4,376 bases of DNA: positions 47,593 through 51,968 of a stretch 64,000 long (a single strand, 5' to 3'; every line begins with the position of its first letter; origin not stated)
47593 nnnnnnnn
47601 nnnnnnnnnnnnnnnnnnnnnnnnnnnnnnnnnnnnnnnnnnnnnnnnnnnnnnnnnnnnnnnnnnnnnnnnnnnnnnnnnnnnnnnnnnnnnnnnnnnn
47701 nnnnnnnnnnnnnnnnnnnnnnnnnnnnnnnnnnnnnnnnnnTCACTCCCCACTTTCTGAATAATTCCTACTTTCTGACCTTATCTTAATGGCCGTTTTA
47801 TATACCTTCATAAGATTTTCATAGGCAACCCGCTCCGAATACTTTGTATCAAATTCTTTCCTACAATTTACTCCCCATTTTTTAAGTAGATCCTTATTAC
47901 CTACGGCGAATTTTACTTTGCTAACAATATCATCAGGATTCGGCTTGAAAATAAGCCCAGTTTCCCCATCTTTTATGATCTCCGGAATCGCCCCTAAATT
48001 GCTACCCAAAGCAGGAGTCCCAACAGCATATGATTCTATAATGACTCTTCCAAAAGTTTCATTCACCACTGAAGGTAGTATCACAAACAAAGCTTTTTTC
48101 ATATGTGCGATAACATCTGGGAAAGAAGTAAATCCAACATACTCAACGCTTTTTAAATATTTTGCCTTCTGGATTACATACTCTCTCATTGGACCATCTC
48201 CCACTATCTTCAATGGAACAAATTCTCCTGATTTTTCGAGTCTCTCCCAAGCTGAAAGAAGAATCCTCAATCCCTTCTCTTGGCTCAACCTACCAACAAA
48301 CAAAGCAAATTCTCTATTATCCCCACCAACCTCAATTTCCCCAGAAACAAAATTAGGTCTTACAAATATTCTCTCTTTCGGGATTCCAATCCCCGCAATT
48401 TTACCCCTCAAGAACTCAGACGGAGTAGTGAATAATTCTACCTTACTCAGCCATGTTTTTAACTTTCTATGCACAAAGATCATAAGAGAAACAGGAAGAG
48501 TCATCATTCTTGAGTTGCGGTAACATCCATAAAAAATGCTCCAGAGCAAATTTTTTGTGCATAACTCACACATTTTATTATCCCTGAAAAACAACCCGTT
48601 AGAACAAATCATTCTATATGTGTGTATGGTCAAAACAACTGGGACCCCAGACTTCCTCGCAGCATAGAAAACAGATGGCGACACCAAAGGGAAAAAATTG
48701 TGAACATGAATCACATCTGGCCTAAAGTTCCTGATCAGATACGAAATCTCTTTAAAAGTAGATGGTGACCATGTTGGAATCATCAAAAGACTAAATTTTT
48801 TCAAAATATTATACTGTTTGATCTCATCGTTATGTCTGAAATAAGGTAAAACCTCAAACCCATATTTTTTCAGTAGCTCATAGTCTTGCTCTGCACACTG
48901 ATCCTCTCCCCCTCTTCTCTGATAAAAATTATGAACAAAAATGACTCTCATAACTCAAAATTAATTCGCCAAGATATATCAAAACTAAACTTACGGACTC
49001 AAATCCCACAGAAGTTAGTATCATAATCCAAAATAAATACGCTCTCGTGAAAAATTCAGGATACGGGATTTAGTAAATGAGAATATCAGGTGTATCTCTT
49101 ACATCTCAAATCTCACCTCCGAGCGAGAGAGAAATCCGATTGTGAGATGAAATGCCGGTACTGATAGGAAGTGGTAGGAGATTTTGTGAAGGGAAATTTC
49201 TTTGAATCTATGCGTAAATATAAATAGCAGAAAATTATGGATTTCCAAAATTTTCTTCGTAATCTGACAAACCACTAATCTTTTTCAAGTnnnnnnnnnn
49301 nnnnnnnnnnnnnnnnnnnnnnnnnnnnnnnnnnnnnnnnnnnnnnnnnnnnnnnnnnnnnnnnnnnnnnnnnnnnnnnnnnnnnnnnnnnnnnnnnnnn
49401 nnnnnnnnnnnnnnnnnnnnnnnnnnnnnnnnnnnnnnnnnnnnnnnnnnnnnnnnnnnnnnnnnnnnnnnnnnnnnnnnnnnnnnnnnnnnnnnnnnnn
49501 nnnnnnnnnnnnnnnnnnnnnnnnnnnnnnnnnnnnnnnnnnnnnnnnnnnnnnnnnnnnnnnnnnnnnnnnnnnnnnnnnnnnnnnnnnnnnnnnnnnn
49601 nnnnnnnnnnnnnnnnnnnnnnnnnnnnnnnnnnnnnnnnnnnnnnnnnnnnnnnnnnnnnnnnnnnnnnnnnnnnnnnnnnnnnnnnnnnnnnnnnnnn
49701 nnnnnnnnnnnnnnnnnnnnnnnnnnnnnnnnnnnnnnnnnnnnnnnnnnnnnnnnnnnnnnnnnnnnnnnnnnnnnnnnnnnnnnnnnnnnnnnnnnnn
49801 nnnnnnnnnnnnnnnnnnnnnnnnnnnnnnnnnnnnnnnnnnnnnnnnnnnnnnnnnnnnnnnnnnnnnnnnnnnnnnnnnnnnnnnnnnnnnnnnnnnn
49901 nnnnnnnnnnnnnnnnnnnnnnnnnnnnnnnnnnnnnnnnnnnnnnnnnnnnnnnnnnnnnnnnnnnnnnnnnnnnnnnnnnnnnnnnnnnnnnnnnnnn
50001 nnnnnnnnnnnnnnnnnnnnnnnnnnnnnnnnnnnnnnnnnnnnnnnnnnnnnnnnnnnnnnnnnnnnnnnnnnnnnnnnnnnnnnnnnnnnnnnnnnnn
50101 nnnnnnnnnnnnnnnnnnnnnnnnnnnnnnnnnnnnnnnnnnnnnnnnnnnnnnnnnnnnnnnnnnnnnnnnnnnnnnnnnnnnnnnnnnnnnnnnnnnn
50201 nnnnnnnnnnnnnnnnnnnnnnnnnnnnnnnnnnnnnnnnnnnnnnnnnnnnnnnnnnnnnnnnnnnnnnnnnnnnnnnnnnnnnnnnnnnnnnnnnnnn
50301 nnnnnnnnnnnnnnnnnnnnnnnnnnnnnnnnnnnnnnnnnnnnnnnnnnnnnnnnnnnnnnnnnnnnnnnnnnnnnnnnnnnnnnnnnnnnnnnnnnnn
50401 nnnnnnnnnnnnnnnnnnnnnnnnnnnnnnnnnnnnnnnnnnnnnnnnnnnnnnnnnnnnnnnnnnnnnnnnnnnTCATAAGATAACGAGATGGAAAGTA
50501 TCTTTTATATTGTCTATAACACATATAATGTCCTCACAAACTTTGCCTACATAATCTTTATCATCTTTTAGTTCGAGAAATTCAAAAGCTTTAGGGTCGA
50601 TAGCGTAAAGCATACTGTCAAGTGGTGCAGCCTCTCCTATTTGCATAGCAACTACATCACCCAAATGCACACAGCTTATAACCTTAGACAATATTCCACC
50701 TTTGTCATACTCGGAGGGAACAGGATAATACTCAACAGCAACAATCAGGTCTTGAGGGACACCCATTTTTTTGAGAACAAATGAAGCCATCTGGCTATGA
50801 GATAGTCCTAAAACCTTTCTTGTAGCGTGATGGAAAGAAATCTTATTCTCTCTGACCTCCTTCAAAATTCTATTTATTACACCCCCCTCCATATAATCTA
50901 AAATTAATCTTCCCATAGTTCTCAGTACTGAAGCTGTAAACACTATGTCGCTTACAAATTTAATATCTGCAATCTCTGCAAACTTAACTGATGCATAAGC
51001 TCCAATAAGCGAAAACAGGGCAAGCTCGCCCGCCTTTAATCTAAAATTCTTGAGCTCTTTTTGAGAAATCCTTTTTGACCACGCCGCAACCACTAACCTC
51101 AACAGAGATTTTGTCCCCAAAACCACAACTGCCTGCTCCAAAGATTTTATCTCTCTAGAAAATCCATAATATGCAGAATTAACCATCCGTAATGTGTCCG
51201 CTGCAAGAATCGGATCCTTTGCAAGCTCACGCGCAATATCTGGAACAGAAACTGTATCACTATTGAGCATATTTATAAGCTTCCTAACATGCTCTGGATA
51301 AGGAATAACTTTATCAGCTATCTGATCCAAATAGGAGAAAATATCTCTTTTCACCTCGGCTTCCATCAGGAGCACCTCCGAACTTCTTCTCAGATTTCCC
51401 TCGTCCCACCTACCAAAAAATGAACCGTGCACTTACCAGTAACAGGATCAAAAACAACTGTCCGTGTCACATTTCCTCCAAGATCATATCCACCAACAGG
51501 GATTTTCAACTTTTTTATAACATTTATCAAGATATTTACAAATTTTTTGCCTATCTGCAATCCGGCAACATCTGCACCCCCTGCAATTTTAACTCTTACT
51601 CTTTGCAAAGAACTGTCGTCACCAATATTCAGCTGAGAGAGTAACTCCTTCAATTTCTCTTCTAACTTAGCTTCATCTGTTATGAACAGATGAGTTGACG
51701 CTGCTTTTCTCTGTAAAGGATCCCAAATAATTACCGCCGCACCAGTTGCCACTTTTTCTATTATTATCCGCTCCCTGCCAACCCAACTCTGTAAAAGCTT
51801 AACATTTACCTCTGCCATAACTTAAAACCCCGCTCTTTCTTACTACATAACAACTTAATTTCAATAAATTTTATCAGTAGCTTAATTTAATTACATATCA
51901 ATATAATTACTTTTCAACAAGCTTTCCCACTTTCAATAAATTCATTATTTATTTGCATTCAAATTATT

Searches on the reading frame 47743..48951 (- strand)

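Call 53: search_protein_families(library=pfam, proteins=[window:47743-48951:-], max_evalue=0.001)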
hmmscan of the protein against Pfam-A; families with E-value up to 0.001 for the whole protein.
window:47743-48951:- (402 aa): 5 families
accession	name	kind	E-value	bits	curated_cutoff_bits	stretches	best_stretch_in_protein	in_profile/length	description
PF00534.26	Glycos_transf_1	-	1.4e-30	106.5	26.4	1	211-365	13-171/172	Glycosyl transferases group 1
PF13692.12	Glyco_trans_1_4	-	7.9e-28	97.9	27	1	216-347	4-137/142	Glycosyl transferases group 1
PF13439.12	Glyco_transf_4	-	7.7e-15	55.8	28.5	1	51-202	46-166/170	Glycosyltransferase Family 4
PF13579.12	Glyco_trans_4_4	-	3.1e-10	41.1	29.7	1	72-200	66-157/158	Glycosyl transferase 4-like domain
PF13477.12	Glyco_trans_4_2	-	0.00013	22.6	23.4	1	67-111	64-108/139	Glycosyl transferase 4-like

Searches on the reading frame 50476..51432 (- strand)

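Call 53: search_protein_families(library=pfam, proteins=[window:50476-51432:-], max_evalue=0.001)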
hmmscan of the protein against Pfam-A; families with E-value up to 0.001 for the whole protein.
window:50476-51432:- (318 aa): 1 family
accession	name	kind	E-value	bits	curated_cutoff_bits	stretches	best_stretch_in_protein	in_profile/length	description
PF08668.18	HDOD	-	8.1e-35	120.5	22.9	1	45-235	4-192/196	HDOD domain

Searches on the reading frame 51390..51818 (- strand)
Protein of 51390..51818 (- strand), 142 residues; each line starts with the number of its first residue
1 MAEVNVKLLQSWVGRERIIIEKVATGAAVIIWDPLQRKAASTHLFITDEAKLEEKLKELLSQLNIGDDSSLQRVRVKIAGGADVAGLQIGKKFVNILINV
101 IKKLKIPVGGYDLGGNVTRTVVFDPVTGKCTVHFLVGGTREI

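Call 53: search_protein_families(library=pfam, proteins=[window:51390-51818:-], max_evalue=0.001)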
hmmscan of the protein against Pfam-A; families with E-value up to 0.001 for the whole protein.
window:51390-51818:- (142 aa): 1 family
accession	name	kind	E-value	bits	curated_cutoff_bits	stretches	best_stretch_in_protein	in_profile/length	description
PF03975.18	CheD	-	5.6e-12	46.2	25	1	67-133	34-107/108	CheD chemotactic sensory transduction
